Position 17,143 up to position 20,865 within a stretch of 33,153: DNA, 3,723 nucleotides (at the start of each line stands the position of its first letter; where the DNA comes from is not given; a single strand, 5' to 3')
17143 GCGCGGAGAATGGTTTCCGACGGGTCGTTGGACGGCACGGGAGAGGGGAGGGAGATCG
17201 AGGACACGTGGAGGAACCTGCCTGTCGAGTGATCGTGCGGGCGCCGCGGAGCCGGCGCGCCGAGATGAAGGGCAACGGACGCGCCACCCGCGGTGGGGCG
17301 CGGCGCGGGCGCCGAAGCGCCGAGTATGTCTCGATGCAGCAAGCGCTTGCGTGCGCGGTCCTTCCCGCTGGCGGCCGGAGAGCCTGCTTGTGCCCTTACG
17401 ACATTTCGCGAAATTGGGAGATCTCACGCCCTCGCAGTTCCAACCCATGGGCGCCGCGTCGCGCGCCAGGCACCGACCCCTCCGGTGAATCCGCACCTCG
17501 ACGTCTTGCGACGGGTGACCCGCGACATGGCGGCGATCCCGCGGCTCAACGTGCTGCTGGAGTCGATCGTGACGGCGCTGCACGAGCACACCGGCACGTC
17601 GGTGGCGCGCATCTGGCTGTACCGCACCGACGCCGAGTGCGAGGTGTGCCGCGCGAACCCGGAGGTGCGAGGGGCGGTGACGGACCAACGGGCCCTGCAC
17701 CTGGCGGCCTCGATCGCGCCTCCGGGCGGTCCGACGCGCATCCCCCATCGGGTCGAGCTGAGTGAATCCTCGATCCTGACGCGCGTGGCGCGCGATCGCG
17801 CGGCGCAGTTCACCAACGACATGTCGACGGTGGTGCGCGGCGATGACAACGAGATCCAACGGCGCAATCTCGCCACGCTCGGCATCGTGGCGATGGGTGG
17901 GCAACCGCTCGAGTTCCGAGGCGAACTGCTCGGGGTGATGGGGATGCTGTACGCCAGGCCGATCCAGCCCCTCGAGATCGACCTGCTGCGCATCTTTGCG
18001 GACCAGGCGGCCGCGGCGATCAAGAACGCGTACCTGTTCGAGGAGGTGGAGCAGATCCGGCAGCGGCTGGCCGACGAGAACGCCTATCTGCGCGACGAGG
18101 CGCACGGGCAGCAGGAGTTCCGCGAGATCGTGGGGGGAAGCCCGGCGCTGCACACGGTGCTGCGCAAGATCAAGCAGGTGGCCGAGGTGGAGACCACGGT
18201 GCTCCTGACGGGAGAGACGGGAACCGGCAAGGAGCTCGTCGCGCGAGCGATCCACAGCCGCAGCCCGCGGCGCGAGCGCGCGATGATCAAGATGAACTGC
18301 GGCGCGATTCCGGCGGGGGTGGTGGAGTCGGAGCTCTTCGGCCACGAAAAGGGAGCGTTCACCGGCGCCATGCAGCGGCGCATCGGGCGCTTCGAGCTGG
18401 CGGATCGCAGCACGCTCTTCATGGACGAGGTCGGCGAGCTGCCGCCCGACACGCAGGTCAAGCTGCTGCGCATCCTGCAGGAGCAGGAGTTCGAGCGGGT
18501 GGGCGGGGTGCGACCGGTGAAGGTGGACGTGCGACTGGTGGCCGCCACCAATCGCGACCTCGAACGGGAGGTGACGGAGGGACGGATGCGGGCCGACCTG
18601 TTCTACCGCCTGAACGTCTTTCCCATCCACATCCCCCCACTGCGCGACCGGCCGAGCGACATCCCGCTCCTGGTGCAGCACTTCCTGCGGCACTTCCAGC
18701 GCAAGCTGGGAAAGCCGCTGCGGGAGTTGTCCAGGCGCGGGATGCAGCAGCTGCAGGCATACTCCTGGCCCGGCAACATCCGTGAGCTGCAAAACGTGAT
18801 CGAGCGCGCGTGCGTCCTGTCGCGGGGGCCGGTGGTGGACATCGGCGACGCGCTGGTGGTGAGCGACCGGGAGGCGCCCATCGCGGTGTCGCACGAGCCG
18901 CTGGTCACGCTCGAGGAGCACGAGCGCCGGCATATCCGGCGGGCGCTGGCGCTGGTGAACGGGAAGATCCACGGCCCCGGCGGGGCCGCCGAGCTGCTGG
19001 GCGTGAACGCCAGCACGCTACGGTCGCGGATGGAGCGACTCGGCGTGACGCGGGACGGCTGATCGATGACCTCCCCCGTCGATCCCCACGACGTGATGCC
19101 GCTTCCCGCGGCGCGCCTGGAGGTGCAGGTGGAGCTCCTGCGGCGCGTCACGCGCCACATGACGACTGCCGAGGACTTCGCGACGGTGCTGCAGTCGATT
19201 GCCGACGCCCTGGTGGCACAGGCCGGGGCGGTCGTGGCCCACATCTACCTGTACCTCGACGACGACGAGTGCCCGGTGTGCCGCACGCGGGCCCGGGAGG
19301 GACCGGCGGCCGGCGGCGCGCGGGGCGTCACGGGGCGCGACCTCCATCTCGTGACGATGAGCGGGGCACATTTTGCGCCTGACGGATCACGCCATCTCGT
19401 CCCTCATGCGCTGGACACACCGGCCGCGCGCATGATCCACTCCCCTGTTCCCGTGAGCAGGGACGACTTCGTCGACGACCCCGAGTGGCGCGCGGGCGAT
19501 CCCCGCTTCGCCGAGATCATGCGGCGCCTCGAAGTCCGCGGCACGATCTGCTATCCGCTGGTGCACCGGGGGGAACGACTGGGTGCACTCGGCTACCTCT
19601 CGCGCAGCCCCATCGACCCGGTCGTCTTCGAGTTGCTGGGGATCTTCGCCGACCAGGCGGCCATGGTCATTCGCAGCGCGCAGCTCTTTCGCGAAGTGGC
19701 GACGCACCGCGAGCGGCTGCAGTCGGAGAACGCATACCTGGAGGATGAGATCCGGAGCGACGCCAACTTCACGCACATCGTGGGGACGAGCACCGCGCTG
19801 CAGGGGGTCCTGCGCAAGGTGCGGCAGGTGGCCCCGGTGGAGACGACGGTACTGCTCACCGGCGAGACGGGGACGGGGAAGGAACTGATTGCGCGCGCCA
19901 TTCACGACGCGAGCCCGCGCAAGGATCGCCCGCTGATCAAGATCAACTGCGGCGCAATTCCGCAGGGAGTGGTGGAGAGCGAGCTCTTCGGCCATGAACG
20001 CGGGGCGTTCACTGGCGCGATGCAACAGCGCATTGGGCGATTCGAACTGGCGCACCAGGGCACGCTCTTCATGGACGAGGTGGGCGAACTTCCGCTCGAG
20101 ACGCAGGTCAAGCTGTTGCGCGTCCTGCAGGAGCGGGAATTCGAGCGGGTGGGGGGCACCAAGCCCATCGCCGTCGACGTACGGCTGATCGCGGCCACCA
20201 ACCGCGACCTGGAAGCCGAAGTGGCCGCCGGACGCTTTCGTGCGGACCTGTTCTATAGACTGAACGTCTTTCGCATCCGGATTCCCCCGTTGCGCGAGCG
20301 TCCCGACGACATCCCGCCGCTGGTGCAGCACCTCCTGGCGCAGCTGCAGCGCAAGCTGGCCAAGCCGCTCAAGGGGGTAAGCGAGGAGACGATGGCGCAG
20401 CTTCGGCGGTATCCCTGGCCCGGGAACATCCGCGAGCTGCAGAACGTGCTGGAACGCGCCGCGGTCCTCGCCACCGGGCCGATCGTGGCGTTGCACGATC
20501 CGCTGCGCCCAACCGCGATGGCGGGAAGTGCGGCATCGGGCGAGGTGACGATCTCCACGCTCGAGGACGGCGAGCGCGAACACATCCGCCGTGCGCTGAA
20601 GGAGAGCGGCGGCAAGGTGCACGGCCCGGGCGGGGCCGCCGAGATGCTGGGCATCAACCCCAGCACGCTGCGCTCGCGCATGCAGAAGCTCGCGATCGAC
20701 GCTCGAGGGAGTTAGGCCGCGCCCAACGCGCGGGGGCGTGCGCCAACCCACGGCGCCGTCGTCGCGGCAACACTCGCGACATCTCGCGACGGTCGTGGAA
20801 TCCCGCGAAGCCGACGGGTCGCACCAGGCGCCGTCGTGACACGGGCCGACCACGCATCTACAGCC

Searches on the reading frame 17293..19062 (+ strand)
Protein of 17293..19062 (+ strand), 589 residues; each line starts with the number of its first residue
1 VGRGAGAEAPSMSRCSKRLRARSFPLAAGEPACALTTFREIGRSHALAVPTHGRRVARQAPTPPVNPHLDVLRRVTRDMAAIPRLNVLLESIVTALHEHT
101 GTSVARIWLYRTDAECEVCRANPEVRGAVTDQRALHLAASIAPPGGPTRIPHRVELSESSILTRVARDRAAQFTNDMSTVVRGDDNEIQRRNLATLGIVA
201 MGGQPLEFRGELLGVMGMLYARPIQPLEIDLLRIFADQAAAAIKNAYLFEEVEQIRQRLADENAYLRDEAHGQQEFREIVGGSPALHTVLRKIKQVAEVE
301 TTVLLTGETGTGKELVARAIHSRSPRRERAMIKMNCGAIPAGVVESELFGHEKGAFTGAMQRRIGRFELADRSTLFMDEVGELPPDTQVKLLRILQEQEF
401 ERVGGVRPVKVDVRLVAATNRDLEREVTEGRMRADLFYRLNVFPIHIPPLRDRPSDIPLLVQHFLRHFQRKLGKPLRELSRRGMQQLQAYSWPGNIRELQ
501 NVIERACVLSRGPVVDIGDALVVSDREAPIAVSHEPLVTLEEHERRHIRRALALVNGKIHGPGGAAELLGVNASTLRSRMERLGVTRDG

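Call 7: search_protein_families(library=pfam, proteins=[window:17293-19062:+])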
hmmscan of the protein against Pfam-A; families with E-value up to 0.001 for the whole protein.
window:17293-19062:+ (589 aa): 8 families
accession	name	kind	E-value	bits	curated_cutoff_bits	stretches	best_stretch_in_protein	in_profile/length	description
PF00158.32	Sigma54_activat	-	1e-69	234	20.2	1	279-446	1-168/168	Sigma-54 interaction domain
PF25601.1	AAA_lid_14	-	2.3e-24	85.5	27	1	451-518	1-68/87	AAA+ ATPase lid domain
PF14532.12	Sigma54_activ_2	-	2.2e-19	70.5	25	1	280-450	1-138/138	Sigma-54 interaction domain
PF01590.32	GAF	-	3e-10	41.2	22.4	1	85-243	2-133/133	GAF domain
PF07728.20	AAA_5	-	1.3e-08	35.4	22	1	303-422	2-124/139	AAA domain (dynein-related subfamily)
PF13185.12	GAF_2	-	1.2e-07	32.4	28.6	1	87-243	6-135/136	GAF domain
PF00004.35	AAA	-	6e-05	23.9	21.2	1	303-432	1-123/131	ATPase family associated with various cellular activities (AAA)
PF02954.25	HTH_8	-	0.00026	21.1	22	0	539-582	1-41/42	Bacterial regulatory protein, Fis family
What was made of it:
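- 17485..19062 (+): EBP1: GAF - AAA+ sigma-54 activator - HTH_8. Probable start GTG 17485; the open frame begins at 17293. Pfam (call 7).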

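Call 53: search_protein_families(library=ncbifam, proteins=[window:17293-19062:+], max_evalue=0.00001)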
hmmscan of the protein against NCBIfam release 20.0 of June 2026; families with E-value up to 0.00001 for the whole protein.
window:17293-19062:+ (589 aa): 25 families
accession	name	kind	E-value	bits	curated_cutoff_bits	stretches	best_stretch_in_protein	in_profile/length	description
NF011958.0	PRK15429.1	equivalog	8.4e-125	418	830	1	224-588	325-689/692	formate hydrogenlyase transcriptional activator FlhA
TIGR01817.1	nifA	equivalog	2.7e-118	396.1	528.85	1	70-525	5-443/534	nif-specific transcriptional activator NifA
NF003451.0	PRK05022.1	equivalog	2.1e-109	366.6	476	1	195-516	109-429/512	nitric oxide reductase transcriptional regulator NorR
TIGR02915.1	PEP_resp_reg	equivalog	2.4e-100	336.5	502.6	1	257-585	120-444/445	PEP-CTERM-box response regulator transcription factor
NF008469.0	PRK11361.1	equivalog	1.8e-98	330.3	714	1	257-519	123-385/461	acetoacetate metabolism transcriptional regulator AtoC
TIGR01818.1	ntrC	equivalog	1.1e-97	327.8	558.6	1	263-519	120-376/463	nitrogen regulation protein NR(I)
NF038308.1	RNA_repair_RtcR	equivalog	1e-94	318.3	650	1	259-517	162-429/530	RNA repair transcriptional activator RtcR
NF041552.1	TF_PrdR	equivalog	1.8e-93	313.8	795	1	251-582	236-575/577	sigma-54 dependent transcriptional regulator PrdR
NF050807.1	TransRegFlbDCaul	equivalog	5.7e-91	305.6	750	1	275-531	116-372/454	sigma-54-dependent transcriptional regulator FlbD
NF041906.1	V4R_TF_MobR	exception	1.1e-89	301.4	999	1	271-581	226-542/544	phenol degradation transcriptional regulator MobR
NF007689.0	PRK10365.1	equivalog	6.5e-86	288.8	760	1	277-543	139-397/441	sigma-54-dependent response regulator transcription factor ZraR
TIGR02329.1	propionate_PrpR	equivalog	3.3e-84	283.4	499.2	1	239-580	175-524/526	propionate catabolism operon regulatory protein PrpR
TIGR02974.1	phageshock_pspF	equivalog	1.7e-82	277.4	443.55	1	279-508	1-231/336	phage shock protein operon transcriptional activator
NF041946.1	LuxO_transreg_Vib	equivalog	4.8e-82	276.2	800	1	260-516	117-372/463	quorum-sensing sigma-54 dependent transcriptional regulator LuxO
NF011953.0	PRK15424.1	equivalog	1.3e-81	274.8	703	1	241-581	183-532/538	propionate catabolism operon regulatory protein PrpR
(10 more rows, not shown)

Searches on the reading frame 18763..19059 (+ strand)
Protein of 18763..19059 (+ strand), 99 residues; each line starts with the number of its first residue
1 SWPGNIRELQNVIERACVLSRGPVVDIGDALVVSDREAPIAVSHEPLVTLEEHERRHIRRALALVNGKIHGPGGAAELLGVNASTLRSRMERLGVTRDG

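Call 43: find_related_loci(query=A2, collection=genome_contigs, flank=6000)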
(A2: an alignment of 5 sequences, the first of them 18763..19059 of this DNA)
Query A2 (99 aa) in genome_contigs; peptide patterns used: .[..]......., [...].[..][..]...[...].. (x = any residue, [..] = any of these).
599 stretches matched a pattern (row limit reached: there are more); 440 encode a relative of the query (tblastn E <= 1e-3); the best 80 are kept; 80 distinct loci.
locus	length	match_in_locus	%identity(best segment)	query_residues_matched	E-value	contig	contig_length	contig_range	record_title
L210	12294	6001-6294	60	1-98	1e-37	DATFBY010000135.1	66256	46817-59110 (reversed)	MAG TPA_asm: Gemmatimonadaceae bacterium isolate SMAG_U8540 k141_538842, whole genome shotgun sequence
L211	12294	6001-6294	65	1-97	7e-37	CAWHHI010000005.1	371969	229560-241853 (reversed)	MAG: uncultured Gemmatimonadaceae bacterium isolate MFD00392.bin.2.235 genome assembly, contig: contig_17016, whole geno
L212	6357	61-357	62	1-99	2e-36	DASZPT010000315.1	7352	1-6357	MAG TPA_asm: Gemmatimonadales bacterium isolate SMAG_U5978 k141_133878, whole genome shotgun sequence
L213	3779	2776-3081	61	1-97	2e-35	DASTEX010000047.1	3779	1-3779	MAG TPA_asm: Gemmatimonadales bacterium isolate SMAG_U859 k141_182158, whole genome shotgun sequence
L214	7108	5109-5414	65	2-97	3e-35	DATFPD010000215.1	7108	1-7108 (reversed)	MAG TPA_asm: Gemmatimonadaceae bacterium isolate SMAG_U9294 k141_1618127, whole genome shotgun sequence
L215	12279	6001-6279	64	1-95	7e-35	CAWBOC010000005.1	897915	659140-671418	MAG: uncultured Gemmatimonadaceae bacterium isolate MFD09206.bin.1.40 genome assembly, contig: contig_1800, whole genome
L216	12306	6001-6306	62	1-98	3e-33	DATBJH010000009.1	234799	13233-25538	MAG TPA_asm: Gemmatimonadales bacterium isolate SMAG_U3915 k141_4674521, whole genome shotgun sequence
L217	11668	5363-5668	62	1-98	4e-33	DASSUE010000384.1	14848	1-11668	MAG TPA_asm: Gemmatimonadales bacterium isolate SMAG_U559 k141_1241401, whole genome shotgun sequence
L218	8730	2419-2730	58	2-95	4e-33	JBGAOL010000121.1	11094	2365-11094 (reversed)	MAG: Gemmatimonadales bacterium isolate MAG_MBR_H10.49 MBRH10-49_opera_contig_19911, whole genome shotgun sequence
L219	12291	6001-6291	59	1-99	1e-31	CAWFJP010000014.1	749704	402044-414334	MAG: uncultured delta proteobacterium isolate MFD02242.bin.2.64 genome assembly, contig: contig_37615, whole genome shot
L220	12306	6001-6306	63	1-98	1e-31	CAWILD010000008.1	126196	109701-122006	MAG: uncultured Gemmatimonadales bacterium isolate MFD05176.bin.1.238 genome assembly, contig: contig_32261, whole genom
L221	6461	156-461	55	1-99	4e-31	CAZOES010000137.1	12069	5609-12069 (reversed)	MAG TPA_asm: uncultured Gemmatimonadaceae bacterium isolate SRP237561_co1_305 genome assembly, contig: NODE_9880_length_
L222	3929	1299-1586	60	1-99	6e-31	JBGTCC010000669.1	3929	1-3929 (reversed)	MAG: Thermodesulfobacteriota bacterium isolate JTS-RE110 k141_7675198, whole genome shotgun sequence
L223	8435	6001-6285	59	1-99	8e-30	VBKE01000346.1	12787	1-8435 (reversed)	MAG: Deltaproteobacteria bacterium isolate DP_1 14_1009_09_30cm_scaffold_5952, whole genome shotgun sequence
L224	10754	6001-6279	55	2-97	1e-29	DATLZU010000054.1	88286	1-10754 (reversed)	MAG TPA_asm: Nitrospiraceae bacterium isolate SMAG_U13307 k141_68228, whole genome shotgun sequence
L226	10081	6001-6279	57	1-97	2e-29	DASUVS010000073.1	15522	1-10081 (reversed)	MAG TPA_asm: Candidatus Binatia bacterium isolate SMAG_U1821 k141_1336928, whole genome shotgun sequence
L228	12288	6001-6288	57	1-99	5e-29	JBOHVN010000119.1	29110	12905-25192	MAG: Candidatus Binatia bacterium isolate M3-S_metawrap_bin.190 k127_3970237, whole genome shotgun sequence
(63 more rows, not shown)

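Call 48: search_protein_families(library=pfam, proteins=[L228:4099-6291:+, L228:3770-4045:-, L228:3012-3773:-, L228:2686-2997:-, L228:249-1361:-, L226:3262-6285:+, L226:2044-2844:-, L226:1752-2036:-, L226:923-1246:-], max_evalue=0.01)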
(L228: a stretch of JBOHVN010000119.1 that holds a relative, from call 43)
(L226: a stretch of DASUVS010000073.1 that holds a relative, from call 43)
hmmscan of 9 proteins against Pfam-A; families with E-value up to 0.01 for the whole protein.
L228:4099-6291:+ (730 aa): 11 families
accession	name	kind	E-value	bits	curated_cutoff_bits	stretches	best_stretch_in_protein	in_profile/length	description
PF00158.32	Sigma54_activat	-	1.6e-74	249.6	20.2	1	423-589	1-167/168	Sigma-54 interaction domain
PF01590.32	GAF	-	4.4e-25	89.2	22.4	2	248-387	2-133/133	GAF domain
PF25601.1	AAA_lid_14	-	6.1e-25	87.3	27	1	595-662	1-68/87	AAA+ ATPase lid domain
PF13185.12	GAF_2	-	2.6e-22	79.9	28.6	2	246-388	2-136/136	GAF domain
PF14532.12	Sigma54_activ_2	-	1.3e-19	71.2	25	1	424-594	1-138/138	Sigma-54 interaction domain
PF13492.12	GAF_3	-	1e-15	58.7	27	1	249-389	3-129/129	GAF domain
PF02954.25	HTH_8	-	1.3e-08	34.8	22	1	680-724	1-42/42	Bacterial regulatory protein, Fis family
PF07728.20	AAA_5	-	9.1e-08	32.6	22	1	447-566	2-124/139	AAA domain (dynein-related subfamily)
PF00004.35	AAA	-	3.8e-05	24.6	21.2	1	447-572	1-119/131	ATPase family associated with various cellular activities (AAA)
PF01078.27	Mg_chelatase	-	0.0013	18.6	20.3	0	502-564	93-157/207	Magnesium chelatase, subunit ChlI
PF07724.20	AAA_2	-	0.0061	17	27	0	446-570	5-130/166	AAA domain (Cdc48 subfamily)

L228:3770-4045:- (91 aa): 2 families
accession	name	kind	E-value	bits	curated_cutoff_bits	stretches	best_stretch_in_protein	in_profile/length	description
PF01740.26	STAS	-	7.8e-05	22.8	22.6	1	9-67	6-65/106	STAS domain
PF13466.11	STAS_2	-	0.00081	20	29.2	1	16-85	1-75/80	STAS domain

L228:3012-3773:- (253 aa): 4 families
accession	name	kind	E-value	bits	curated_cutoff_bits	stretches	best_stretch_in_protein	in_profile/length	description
PF04542.20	Sigma70_r2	-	1.2e-14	54.3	24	1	79-145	1-69/71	Sigma-70 region 2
PF08281.18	Sigma70_r4_2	-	1.3e-14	54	25.7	1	189-240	3-54/54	Sigma-70, region 4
PF07638.17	Sigma70_ECF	-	6.3e-09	36.4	21.1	1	62-241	5-180/185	ECF sigma factor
PF04545.22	Sigma70_r4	-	3.3e-06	26.9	24.1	1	193-241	1-49/50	Sigma-70, region 4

L228:2686-2997:- (103 aa): 1 family
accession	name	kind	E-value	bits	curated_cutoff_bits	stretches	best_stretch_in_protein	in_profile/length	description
PF13490.11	zf-HC2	-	4.5e-09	36.7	22.2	1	16-49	1-34/35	Putative zinc-finger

L228:249-1361:- (370 aa): 3 families
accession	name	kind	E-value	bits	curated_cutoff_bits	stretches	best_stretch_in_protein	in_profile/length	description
PF16912.11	Glu_dehyd_C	-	4.7e-48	163.9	34.9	1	147-368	2-210/211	Glucose dehydrogenase C-terminus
PF08240.17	ADH_N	-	1.8e-18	67.1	23.5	1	26-142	2-103/104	Alcohol dehydrogenase GroES-like domain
PF00107.32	ADH_zinc_N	-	5.2e-06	26.9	31.8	1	197-326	1-125/129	Zinc-binding dehydrogenase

L226:3262-6285:+ (1007 aa): 15 families
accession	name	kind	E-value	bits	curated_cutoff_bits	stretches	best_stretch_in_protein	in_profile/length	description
PF00158.32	Sigma54_activat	-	1.8e-72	243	20.2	1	702-868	1-167/168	Sigma-54 interaction domain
PF01590.32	GAF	-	2.5e-26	93.2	22.4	2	527-666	2-133/133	GAF domain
PF13185.12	GAF_2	-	5.9e-25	88.5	28.6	2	526-667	3-136/136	GAF domain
PF25601.1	AAA_lid_14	-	2.3e-24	85.5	27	1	874-942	1-69/87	AAA+ ATPase lid domain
PF14532.12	Sigma54_activ_2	-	2e-17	64.1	25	1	703-873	1-138/138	Sigma-54 interaction domain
PF13492.12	GAF_3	-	2e-14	54.6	27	1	528-668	3-129/129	GAF domain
PF14417.12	MEDS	-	5.7e-13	49.4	29.8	1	32-183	2-161/161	MEDS: MEthanogen/methylotroph, DcmR Sensory domain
PF13426.13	PAS_9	-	6.9e-11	42.8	27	1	241-340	2-103/103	PAS domain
PF00989.32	PAS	-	4.8e-09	36.6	22.6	1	231-338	2-113/113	PAS fold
PF07728.20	AAA_5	-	1.2e-07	32.2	22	1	726-844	2-123/139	AAA domain (dynein-related subfamily)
PF13188.13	PAS_8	-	2.1e-07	31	21.8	1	231-270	2-43/65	PAS domain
PF02954.25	HTH_8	-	1.6e-06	28.2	22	1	958-1002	1-42/42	Bacterial regulatory protein, Fis family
PF01078.27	Mg_chelatase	-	0.00012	22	20.3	0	781-844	93-158/207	Magnesium chelatase, subunit ChlI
PF00004.35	AAA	-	0.00015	22.7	21.2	1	726-844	1-110/131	ATPase family associated with various cellular activities (AAA)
PF08448.16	PAS_4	-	0.0021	18.7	23.1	0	236-341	1-108/110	PAS fold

L226:2044-2844:- (266 aa): 6 families
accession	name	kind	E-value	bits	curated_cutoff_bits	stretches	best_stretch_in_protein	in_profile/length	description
PF08281.18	Sigma70_r4_2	-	1.8e-15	56.8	25.7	1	204-253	5-54/54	Sigma-70, region 4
PF04542.20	Sigma70_r2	-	2.7e-14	53.1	24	1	93-158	2-69/71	Sigma-70 region 2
PF04545.22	Sigma70_r4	-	1.6e-09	37.6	24.1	1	206-254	1-49/50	Sigma-70, region 4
PF07638.17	Sigma70_ECF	-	1e-07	32.5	21.1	1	76-256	6-182/185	ECF sigma factor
PF13384.12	HTH_23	-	0.0042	17.3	24.6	0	219-248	12-40/50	Homeodomain-like domain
PF04898.20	Glu_syn_central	-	0.006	16.5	22.8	1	189-262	123-196/277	Glutamate synthase central domain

L226:1752-2036:- (94 aa): 1 family
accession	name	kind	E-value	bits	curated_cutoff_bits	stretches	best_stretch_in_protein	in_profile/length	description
PF13490.11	zf-HC2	-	2.7e-09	37.4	22.2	1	16-49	1-34/35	Putative zinc-finger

L226:923-1246:- (107 aa): 1 family
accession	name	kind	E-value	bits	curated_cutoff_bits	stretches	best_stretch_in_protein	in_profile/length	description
PF13490.11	zf-HC2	-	2.9e-06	27.7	22.2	1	37-71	1-35/35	Putative zinc-finger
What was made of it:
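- The Binatia-type loci examined have no TetR either (call 48).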

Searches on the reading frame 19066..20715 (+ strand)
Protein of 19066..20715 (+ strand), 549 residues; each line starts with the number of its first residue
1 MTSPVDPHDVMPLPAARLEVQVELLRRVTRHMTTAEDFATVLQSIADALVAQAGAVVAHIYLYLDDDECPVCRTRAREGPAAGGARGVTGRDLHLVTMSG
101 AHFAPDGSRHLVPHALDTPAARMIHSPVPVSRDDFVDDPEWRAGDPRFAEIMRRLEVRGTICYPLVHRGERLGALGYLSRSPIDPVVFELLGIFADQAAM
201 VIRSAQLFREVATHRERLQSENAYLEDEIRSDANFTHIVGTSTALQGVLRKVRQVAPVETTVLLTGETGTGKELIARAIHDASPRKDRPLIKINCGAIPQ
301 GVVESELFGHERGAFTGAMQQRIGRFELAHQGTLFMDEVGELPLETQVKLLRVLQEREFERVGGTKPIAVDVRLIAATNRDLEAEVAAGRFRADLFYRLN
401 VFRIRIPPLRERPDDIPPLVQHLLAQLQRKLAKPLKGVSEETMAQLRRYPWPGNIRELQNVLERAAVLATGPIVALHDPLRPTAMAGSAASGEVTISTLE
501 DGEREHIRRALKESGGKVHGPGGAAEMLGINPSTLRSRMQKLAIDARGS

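Call 7: search_protein_families(library=pfam, proteins=[window:19066-20715:+])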
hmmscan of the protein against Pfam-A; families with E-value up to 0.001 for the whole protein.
window:19066-20715:+ (549 aa): 9 families
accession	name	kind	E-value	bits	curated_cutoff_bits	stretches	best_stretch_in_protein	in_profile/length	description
PF00158.32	Sigma54_activat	-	2.4e-73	245.8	20.2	1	238-404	1-167/168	Sigma-54 interaction domain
PF25601.1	AAA_lid_14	-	9.3e-24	83.5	27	1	410-478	1-69/87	AAA+ ATPase lid domain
PF14532.12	Sigma54_activ_2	-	4.8e-21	75.9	25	1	239-409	1-138/138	Sigma-54 interaction domain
PF01590.32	GAF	-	5.5e-09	37.1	22.4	1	39-202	3-133/133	GAF domain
PF13185.12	GAF_2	-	5.6e-08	33.5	28.6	1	36-202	2-135/136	GAF domain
PF02954.25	HTH_8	-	8.8e-08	32.2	22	1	498-542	1-42/42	Bacterial regulatory protein, Fis family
PF07728.20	AAA_5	-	2.1e-07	31.4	22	1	262-380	2-123/139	AAA domain (dynein-related subfamily)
PF00004.35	AAA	-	1.3e-05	26.1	21.2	1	262-392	1-124/131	ATPase family associated with various cellular activities (AAA)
PF01078.27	Mg_chelatase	-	3.3e-05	23.8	20.3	0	317-379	93-157/207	Magnesium chelatase, subunit ChlI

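Call 53: search_protein_families(library=ncbifam, proteins=[window:19066-20715:+], max_evalue=0.00001)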
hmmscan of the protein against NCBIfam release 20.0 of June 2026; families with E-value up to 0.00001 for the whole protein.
window:19066-20715:+ (549 aa): 27 families (the best 25 are shown)
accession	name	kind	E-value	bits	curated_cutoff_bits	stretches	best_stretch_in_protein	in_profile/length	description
NF011958.0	PRK15429.1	equivalog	2.3e-122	409.9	830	1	188-546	330-688/692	formate hydrogenlyase transcriptional activator FlhA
TIGR01817.1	nifA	equivalog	5.2e-116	388.5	528.85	1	201-474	152-433/534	nif-specific transcriptional activator NifA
NF003451.0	PRK05022.1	equivalog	8.2e-108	361.3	476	1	153-471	108-425/512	nitric oxide reductase transcriptional regulator NorR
TIGR02915.1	PEP_resp_reg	equivalog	2.1e-102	343.3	502.6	1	211-544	115-444/445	PEP-CTERM-box response regulator transcription factor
NF008469.0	PRK11361.1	equivalog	5.5e-101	338.5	714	1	215-545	122-457/461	acetoacetate metabolism transcriptional regulator AtoC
NF038308.1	RNA_repair_RtcR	equivalog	8.7e-101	338.3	650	1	213-475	157-428/530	RNA repair transcriptional activator RtcR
TIGR01818.1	ntrC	equivalog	1.4e-100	337.3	558.6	1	226-509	122-405/463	nitrogen regulation protein NR(I)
NF041552.1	TF_PrdR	equivalog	2.8e-98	329.7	795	1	206-541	239-575/577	sigma-54 dependent transcriptional regulator PrdR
TIGR02329.1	propionate_PrpR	equivalog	5.2e-93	312.4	499.2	1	219-541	196-526/526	propionate catabolism operon regulatory protein PrpR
NF050807.1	TransRegFlbDCaul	equivalog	1.3e-91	307.8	750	1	237-511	119-410/454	sigma-54-dependent transcriptional regulator FlbD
NF007689.0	PRK10365.1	equivalog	2e-91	307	760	1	229-539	133-439/441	sigma-54-dependent response regulator transcription factor ZraR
NF041906.1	V4R_TF_MobR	exception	1.3e-90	304.4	999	1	224-541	216-543/544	phenol degradation transcriptional regulator MobR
NF011953.0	PRK15424.1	equivalog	5.9e-87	292.5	703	1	190-542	174-534/538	propionate catabolism operon regulatory protein PrpR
TIGR02974.1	phageshock_pspF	equivalog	2.4e-84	283.4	443.55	1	238-467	1-231/336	phage shock protein operon transcriptional activator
NF041946.1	LuxO_transreg_Vib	equivalog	2e-83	280.7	800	1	227-476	124-373/463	quorum-sensing sigma-54 dependent transcriptional regulator LuxO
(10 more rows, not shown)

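Call 54: search_solved_structures(query=window:19066-20715:+, max_evalue=1e-20)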
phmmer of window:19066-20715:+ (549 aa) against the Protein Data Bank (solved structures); distinct sequences matched with E-value up to 1e-20: 35.
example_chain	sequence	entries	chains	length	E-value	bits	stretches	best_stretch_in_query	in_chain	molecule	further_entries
1ojl_A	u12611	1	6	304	6e-87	296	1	236-539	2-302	TRANSCRIPTIONAL REGULATORY PROTEIN ZRAR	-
9qq6_C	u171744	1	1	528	6.4e-87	295.9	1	145-546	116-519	Nif-specific regulatory protein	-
6jdi_A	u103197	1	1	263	6.5e-78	266.2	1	235-473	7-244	Nitrogen assimilation regulatory protein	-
5exp_A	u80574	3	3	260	2.4e-77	264.3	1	235-472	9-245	Transcriptional regulator FleQ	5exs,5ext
7ejw_C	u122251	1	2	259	3.1e-77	264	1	235-473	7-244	Transcriptional regulator FleQ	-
8p53_C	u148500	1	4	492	3.1e-77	264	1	229-474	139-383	Transcriptional regulator FleQ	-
6j7e_A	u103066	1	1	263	3.2e-77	263.9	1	235-473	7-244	Nitrogen assimilation regulatory protein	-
8pb9_D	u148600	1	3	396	3.4e-77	263.8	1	229-472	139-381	Transcriptional regulator FleQ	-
5exx_A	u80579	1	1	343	3.5e-77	263.8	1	235-473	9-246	Transcriptional regulator FleQ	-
6jdl_A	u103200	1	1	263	8.6e-77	262.5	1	235-473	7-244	Nitrogen assimilation regulatory protein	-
26jl_A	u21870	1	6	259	1.1e-76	262.1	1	236-476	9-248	Flagellar regulatory protein A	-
4l4u_A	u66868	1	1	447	1.2e-76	262.1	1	210-544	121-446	Transcriptional regulator (NtrC family)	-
1ny5_A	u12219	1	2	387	6.9e-75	256.2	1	209-474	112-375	transcriptional regulator (NtrC family)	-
4ly6_A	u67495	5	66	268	3.9e-74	253.7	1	232-474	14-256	Transcriptional regulator (NtrC family)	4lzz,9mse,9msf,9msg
1ny6_A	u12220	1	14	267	4.9e-74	253.4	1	232-474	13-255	transcriptional regulator (NtrC family)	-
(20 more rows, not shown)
